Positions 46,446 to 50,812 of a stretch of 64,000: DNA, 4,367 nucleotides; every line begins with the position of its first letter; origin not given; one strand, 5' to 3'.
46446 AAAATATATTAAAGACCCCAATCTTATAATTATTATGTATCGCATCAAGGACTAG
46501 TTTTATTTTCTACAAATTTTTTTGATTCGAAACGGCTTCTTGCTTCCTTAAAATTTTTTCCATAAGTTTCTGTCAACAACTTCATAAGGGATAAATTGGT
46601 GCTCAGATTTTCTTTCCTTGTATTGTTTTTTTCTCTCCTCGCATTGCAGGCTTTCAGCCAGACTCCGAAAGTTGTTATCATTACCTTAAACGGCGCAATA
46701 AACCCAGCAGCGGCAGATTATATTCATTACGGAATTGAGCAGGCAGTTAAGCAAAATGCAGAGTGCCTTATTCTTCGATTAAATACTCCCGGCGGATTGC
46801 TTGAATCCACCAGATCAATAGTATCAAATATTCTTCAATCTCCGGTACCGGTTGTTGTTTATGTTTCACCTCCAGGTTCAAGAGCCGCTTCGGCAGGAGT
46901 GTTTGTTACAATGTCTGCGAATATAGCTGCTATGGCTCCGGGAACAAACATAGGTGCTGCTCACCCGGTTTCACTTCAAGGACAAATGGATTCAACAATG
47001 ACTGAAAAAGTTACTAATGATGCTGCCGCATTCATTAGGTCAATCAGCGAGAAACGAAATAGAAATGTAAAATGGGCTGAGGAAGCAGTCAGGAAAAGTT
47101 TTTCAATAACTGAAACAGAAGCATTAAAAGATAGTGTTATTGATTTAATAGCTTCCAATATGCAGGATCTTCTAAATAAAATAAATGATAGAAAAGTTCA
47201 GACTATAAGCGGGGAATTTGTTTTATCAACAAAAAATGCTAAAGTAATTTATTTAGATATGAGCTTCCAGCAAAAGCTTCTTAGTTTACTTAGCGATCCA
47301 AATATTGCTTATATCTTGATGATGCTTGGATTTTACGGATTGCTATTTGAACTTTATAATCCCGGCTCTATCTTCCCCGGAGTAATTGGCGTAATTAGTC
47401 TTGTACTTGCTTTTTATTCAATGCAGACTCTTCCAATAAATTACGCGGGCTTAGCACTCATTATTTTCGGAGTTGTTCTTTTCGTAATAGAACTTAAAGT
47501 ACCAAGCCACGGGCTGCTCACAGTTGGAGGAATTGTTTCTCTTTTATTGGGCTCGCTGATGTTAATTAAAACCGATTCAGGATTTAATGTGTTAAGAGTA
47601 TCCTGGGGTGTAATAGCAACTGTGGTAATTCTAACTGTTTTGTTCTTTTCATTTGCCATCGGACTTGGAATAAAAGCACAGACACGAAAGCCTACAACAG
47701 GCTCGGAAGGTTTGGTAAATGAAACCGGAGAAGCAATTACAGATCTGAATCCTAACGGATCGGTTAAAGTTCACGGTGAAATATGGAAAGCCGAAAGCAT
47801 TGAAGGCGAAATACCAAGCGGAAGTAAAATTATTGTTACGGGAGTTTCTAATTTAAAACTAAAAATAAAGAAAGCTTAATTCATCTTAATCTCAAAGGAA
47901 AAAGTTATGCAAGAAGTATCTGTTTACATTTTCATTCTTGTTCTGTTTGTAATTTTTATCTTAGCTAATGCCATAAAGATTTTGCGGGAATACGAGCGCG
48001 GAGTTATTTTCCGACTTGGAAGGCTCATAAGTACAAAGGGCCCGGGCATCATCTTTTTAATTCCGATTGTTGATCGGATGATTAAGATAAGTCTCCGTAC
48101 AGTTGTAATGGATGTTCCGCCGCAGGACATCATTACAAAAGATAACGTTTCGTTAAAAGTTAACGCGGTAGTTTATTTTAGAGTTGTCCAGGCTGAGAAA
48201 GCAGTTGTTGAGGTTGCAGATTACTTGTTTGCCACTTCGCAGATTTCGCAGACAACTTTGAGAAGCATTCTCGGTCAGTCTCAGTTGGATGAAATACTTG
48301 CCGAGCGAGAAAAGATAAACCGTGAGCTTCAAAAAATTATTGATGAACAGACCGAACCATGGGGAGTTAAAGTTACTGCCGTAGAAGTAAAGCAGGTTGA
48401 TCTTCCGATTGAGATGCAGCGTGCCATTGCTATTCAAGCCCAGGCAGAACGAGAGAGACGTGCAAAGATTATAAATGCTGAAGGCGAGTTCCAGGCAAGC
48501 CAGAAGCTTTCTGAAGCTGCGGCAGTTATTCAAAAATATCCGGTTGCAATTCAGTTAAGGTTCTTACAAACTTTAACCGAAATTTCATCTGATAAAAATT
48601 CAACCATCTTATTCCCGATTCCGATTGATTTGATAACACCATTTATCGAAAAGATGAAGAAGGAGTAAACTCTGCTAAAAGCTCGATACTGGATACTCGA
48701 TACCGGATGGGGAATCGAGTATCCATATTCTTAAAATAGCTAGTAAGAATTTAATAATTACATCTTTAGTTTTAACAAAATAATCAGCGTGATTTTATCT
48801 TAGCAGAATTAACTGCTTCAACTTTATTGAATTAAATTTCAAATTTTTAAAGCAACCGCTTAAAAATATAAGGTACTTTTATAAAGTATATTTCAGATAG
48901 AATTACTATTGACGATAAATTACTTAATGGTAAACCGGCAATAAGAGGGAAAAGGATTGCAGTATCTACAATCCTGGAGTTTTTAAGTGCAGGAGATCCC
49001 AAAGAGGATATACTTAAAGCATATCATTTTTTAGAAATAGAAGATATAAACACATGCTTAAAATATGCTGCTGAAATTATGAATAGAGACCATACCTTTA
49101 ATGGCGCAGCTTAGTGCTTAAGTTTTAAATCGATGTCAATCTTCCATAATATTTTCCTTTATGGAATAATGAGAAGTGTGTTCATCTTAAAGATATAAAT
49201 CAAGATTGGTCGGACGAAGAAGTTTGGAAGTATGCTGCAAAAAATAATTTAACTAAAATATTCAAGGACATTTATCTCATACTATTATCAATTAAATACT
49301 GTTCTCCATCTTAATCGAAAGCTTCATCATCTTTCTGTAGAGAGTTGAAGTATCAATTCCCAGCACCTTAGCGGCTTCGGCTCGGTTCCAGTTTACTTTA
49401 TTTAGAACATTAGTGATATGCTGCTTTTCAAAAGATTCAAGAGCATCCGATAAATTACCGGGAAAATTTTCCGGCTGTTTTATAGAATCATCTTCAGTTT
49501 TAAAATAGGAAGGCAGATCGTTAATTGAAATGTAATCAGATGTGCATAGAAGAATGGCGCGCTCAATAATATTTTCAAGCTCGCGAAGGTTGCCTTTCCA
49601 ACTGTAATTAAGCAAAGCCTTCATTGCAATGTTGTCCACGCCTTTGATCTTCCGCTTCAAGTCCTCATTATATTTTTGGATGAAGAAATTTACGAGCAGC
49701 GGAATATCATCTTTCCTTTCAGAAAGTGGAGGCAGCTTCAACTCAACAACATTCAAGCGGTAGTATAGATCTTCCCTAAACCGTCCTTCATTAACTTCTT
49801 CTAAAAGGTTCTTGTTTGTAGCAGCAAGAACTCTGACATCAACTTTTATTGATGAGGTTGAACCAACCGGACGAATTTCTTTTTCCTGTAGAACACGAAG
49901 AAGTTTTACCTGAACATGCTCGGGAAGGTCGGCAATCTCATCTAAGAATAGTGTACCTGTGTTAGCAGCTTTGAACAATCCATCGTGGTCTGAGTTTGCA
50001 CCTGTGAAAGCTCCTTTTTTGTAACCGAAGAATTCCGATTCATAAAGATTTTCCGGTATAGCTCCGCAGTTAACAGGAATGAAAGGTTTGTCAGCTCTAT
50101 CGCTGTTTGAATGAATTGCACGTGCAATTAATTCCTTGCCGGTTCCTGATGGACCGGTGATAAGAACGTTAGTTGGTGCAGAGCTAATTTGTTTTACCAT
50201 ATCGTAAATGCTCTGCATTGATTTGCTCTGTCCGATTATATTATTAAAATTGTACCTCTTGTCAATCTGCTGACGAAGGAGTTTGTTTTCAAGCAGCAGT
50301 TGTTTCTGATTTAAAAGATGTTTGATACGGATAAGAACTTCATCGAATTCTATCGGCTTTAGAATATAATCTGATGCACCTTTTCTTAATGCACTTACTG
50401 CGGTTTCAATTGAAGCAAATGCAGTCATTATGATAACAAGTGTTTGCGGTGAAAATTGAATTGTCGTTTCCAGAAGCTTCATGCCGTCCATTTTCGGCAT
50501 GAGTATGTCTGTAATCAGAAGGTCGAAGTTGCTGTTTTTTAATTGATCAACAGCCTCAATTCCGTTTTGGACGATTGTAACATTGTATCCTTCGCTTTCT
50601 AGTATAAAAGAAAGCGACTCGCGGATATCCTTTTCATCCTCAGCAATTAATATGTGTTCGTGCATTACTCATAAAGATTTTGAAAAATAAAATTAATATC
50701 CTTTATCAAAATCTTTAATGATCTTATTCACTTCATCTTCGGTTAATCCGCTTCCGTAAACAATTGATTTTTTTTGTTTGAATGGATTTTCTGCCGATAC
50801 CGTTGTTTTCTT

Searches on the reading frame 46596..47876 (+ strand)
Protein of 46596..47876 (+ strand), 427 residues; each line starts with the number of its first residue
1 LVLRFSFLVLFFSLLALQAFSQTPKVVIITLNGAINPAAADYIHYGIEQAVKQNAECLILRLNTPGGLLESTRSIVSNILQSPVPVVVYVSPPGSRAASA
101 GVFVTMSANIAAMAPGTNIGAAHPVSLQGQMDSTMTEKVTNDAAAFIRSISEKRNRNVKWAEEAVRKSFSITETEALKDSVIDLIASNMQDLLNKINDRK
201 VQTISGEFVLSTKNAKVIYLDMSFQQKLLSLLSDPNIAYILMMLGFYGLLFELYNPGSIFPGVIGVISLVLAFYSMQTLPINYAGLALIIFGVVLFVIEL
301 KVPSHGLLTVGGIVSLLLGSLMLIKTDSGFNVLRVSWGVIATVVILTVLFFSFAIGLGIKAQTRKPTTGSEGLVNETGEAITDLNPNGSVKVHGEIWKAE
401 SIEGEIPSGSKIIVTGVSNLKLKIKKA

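Call 92: search_protein_families(library=pfam, proteins=[window:46596-47876:+], max_evalue=0.00001)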
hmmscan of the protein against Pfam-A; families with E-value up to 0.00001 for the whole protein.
window:46596-47876:+ (427 aa): 3 families
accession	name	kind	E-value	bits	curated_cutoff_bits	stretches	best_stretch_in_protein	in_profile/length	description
PF24961.1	NfeD_membrane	-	4.9e-30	104.4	26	1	236-351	1-114/119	NfeD integral membrane domain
PF25145.1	NfeD1b_N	-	5.2e-23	82.1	40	1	25-190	1-160/189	NfeD1b, N-terminal domain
PF01957.25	NfeD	-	9.8e-16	58.2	29.1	1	371-426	2-57/57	NfeD-like C-terminal, partner-binding domain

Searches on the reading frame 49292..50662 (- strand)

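Call 92: search_protein_families(library=pfam, proteins=[window:49292-50662:-], max_evalue=0.00001)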
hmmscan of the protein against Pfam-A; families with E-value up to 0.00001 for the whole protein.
window:49292-50662:- (456 aa): 8 families
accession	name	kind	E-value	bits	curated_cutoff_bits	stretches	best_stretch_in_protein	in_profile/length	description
PF00158.32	Sigma54_activat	-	3.7e-73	245.2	20.2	1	142-308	1-167/168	Sigma-54 interaction domain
PF00072.30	Response_reg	-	3e-29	101.9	30.2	1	4-113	1-110/111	Response regulator receiver domain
PF25601.1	AAA_lid_14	-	2e-27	95.3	27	1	315-395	2-82/87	AAA+ ATPase lid domain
PF14532.12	Sigma54_activ_2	-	2.5e-25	89.8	25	1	143-313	1-138/138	Sigma-54 interaction domain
PF02954.25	HTH_8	-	7.5e-14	51.6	22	1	408-447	2-41/42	Bacterial regulatory protein, Fis family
PF07728.20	AAA_5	-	3.9e-08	33.8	22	1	165-286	1-125/139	AAA domain (dynein-related subfamily)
PF00004.35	AAA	-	1.2e-07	32.6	21.2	1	166-300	1-128/131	ATPase family associated with various cellular activities (AAA)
PF01078.27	Mg_chelatase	-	4e-06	26.8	20.3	0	221-282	93-156/207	Magnesium chelatase, subunit ChlI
